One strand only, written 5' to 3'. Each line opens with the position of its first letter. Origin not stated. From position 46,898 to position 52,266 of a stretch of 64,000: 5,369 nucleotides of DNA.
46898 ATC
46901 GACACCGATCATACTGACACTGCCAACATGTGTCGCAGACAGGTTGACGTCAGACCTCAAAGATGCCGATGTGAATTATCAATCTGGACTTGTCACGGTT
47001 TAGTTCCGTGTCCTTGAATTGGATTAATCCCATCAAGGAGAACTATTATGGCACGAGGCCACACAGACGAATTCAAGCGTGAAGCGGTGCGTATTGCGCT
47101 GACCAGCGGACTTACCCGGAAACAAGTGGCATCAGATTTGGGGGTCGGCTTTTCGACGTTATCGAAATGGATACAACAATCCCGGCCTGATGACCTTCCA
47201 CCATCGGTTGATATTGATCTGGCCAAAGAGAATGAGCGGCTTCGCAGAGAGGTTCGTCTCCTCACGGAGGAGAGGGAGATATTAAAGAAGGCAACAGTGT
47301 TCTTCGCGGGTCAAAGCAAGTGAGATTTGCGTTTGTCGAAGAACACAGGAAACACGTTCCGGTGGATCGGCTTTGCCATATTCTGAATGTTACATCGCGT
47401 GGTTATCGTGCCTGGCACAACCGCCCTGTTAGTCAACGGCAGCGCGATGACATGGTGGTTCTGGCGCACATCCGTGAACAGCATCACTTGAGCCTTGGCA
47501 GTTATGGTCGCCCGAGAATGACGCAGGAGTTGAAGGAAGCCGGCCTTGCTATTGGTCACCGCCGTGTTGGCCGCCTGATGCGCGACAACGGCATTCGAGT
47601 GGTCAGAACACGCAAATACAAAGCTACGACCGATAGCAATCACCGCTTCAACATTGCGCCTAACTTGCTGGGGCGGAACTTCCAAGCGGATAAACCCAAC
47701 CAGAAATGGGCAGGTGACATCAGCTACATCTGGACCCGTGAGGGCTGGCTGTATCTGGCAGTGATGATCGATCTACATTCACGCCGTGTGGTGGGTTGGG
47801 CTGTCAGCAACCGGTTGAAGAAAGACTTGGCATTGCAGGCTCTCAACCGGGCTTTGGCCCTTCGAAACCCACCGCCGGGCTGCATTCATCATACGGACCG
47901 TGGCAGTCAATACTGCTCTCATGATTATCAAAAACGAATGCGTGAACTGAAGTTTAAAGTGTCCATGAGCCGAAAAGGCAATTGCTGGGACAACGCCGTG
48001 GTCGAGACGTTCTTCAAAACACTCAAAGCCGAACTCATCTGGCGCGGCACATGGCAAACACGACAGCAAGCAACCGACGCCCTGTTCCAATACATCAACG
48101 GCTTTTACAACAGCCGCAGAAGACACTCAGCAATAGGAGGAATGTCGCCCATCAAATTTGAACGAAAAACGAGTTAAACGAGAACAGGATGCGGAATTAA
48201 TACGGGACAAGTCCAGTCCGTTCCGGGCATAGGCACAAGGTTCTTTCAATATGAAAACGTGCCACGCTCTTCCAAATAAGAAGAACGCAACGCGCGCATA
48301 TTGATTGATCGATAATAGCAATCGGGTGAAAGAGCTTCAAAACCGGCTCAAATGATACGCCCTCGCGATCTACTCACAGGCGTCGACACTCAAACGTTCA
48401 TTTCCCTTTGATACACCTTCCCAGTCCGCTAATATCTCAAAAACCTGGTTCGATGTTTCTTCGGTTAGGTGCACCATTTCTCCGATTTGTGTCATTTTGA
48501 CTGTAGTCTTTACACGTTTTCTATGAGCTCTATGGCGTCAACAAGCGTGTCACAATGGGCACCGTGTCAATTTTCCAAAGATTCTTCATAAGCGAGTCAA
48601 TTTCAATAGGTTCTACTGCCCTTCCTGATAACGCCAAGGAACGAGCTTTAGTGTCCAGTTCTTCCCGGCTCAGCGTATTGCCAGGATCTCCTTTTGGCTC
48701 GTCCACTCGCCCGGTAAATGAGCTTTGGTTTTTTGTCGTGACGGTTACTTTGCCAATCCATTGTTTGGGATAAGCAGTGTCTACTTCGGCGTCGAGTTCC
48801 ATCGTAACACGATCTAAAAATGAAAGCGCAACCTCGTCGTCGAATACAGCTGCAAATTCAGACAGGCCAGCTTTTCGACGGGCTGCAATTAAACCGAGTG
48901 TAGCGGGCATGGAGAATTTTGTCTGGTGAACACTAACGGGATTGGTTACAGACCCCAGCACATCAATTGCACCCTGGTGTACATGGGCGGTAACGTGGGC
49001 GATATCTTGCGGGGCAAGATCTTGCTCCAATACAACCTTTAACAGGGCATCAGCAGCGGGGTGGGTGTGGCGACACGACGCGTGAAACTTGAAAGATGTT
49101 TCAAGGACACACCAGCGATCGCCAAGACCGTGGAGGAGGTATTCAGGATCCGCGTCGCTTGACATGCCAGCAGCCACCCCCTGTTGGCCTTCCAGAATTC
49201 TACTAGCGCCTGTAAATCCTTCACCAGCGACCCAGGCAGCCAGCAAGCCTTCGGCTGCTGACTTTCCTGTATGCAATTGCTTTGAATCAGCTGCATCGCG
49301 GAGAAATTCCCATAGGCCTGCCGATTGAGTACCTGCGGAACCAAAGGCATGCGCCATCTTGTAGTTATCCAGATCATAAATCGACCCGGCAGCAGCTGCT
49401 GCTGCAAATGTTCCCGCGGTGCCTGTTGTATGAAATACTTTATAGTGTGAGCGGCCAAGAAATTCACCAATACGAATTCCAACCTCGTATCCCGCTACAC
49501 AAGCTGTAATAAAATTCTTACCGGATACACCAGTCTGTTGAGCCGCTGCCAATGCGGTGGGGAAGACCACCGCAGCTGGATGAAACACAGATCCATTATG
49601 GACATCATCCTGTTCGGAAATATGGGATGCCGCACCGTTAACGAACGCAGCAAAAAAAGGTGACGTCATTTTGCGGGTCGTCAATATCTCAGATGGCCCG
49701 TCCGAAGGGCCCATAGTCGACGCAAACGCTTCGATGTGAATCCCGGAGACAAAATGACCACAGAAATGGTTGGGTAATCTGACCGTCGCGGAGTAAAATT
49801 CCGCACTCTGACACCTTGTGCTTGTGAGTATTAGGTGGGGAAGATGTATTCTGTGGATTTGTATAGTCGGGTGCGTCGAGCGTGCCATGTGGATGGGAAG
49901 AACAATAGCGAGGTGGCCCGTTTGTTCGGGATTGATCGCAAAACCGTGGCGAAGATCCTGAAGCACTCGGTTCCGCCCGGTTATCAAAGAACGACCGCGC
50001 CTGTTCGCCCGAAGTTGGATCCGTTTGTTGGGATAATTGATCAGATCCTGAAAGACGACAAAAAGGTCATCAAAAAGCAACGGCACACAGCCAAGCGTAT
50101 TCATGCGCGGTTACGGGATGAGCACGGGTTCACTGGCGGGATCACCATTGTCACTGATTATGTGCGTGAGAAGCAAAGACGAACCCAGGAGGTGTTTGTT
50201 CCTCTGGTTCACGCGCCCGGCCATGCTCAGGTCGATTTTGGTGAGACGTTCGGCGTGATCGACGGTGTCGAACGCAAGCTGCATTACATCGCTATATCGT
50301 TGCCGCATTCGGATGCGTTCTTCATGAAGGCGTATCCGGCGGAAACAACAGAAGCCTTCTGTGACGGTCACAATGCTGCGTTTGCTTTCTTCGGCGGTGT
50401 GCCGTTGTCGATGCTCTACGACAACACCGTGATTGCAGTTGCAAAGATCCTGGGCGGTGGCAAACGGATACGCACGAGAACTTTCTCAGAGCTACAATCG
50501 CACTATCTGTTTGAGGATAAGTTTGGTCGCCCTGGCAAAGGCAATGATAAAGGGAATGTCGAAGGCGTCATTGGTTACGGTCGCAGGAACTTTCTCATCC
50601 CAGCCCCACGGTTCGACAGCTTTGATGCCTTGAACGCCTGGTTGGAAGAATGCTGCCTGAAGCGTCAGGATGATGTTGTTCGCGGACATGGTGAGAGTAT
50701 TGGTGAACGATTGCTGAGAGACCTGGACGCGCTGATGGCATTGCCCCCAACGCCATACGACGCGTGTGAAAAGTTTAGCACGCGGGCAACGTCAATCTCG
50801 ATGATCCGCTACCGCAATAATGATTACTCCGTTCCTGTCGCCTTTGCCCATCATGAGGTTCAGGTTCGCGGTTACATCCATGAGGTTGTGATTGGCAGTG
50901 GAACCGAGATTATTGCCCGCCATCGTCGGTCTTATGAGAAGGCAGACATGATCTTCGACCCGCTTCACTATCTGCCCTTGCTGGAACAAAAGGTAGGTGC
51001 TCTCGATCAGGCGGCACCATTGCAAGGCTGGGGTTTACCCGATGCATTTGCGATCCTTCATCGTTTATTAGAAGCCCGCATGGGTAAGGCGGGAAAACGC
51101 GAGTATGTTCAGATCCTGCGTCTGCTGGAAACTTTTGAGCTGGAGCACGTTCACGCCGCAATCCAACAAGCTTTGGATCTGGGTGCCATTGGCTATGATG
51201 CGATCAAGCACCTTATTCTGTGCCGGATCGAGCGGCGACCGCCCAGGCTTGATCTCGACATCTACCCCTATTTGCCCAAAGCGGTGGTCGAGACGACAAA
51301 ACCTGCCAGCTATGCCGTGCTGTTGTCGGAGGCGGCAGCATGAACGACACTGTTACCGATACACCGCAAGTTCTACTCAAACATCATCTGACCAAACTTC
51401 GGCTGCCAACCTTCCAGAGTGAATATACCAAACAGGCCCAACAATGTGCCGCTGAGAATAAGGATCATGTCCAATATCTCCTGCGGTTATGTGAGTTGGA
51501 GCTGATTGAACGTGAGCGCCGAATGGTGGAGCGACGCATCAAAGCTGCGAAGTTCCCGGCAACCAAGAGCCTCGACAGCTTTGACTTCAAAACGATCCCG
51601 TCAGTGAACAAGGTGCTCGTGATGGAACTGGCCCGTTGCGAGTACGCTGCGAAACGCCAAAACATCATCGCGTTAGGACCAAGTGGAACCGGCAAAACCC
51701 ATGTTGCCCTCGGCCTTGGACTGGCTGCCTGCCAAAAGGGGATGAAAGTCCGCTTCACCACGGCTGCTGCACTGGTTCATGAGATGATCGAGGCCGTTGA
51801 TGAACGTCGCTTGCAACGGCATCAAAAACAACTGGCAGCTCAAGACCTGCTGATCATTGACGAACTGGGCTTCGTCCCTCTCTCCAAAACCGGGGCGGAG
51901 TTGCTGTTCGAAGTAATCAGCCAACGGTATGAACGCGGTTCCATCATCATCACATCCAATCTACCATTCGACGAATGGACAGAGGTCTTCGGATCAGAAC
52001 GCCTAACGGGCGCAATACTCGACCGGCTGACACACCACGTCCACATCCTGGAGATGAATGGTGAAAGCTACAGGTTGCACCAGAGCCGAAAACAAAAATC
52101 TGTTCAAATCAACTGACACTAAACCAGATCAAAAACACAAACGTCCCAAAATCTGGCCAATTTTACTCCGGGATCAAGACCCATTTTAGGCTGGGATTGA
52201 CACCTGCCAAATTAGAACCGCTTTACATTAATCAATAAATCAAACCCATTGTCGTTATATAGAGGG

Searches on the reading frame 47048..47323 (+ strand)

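Call 69: search_protein_families(library=pfam, proteins=[window:47048-47323:+], max_evalue=0.001)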
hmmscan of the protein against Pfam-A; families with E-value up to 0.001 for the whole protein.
window:47048-47323:+ (91 aa): 2 families
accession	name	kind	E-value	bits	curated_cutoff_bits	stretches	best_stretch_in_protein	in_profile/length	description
PF01527.26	HTH_Tnp_1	-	2e-10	41.2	24.1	1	6-69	8-74/75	Transposase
PF13384.12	HTH_23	-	0.00011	22.4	24.6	1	13-45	10-41/50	Homeodomain-like domain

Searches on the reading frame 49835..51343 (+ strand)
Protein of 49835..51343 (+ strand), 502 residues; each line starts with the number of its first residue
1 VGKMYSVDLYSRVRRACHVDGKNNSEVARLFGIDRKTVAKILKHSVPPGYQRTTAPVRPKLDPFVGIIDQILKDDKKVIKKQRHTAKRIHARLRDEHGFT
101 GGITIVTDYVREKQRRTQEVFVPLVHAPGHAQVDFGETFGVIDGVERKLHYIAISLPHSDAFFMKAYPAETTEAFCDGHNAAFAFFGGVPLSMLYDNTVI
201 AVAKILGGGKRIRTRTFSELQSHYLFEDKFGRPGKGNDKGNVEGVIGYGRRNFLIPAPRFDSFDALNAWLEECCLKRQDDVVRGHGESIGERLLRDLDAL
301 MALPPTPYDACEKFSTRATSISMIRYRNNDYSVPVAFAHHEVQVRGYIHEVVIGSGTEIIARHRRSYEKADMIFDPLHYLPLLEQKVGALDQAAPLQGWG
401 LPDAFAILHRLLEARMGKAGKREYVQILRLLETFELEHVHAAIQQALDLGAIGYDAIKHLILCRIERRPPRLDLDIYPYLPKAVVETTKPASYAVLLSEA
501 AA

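Call 16: search_protein_families(library=pfam, proteins=[window:49835-51343:+], max_evalue=0.001)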
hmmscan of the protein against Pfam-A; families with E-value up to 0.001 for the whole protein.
window:49835-51343:+ (502 aa): 2 families
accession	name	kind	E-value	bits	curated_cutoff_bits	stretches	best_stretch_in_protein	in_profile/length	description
PF22483.2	Mu-transpos_C_2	-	3.8e-20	71.8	27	1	303-375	1-73/73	Mu transposase, C-terminal domain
PF00665.32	rve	-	3.2e-05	24.6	32.6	1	127-235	4-101/102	Integrase core domain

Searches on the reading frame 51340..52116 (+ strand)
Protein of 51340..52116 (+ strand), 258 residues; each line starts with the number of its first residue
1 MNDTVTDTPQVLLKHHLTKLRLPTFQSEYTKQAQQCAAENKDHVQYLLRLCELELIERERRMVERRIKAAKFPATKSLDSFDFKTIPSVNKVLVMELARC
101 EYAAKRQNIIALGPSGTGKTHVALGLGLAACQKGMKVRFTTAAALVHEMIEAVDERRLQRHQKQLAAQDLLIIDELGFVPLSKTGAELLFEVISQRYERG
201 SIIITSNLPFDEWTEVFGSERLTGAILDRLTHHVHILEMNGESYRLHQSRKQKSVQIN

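Call 16: search_protein_families(library=pfam, proteins=[window:51340-52116:+], max_evalue=0.001)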
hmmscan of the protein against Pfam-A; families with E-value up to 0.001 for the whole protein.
window:51340-52116:+ (258 aa): 3 families
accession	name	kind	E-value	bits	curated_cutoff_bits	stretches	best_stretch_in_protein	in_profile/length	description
PF01695.23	IstB_IS21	-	1.5e-77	260.7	24.1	1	17-252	3-238/238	IstB-like ATP binding protein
PF00308.24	Bac_DnaA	-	1.7e-11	45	23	1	103-207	30-138/162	Bacterial DnaA ATPAse domain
PF13604.12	AAA_30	-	0.00013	22.2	27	1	105-181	17-102/191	AAA domain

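Call 33: find_encoding_contigs(protein=window:51340-52113:+, flank=5000, max_places=6)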
Protein window:51340-52113:+ (258 aa): 1 contig read that carries it; 1 place shown.
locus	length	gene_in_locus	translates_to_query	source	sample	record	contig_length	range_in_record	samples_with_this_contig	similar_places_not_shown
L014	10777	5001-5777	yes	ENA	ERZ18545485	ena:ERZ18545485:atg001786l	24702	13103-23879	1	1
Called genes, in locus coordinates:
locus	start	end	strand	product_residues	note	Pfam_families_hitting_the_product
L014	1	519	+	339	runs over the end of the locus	PF00670:AdoHcyase_NAD (weak), PF02826:2-Hacid_dh_C (weak), PF07991:KARI_N, PF01450:KARI_C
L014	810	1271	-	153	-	PF07886:BA14K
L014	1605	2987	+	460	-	PF11376:DUF3179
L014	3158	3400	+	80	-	-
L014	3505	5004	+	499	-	PF22483:Mu-transpos_C_2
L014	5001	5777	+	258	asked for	PF01695:IstB_IS21, PF00308:Bac_DnaA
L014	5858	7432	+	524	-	PF01266:DAO (weak), PF16350:FAO_M, PF01571:GCV_T, PF08669:GCV_T_C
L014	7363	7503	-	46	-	-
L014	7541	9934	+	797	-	PF00990:GGDEF, PF00563:EAL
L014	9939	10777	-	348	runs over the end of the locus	PF01965:DJ-1_PfpI, PF00165:HTH_AraC (weak), PF12833:HTH_18, PF00165:HTH_AraC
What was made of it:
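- An identical IS21 IstB occurs on contigs of more than 1 Mb and of 0.2-1 Mb (call 33).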
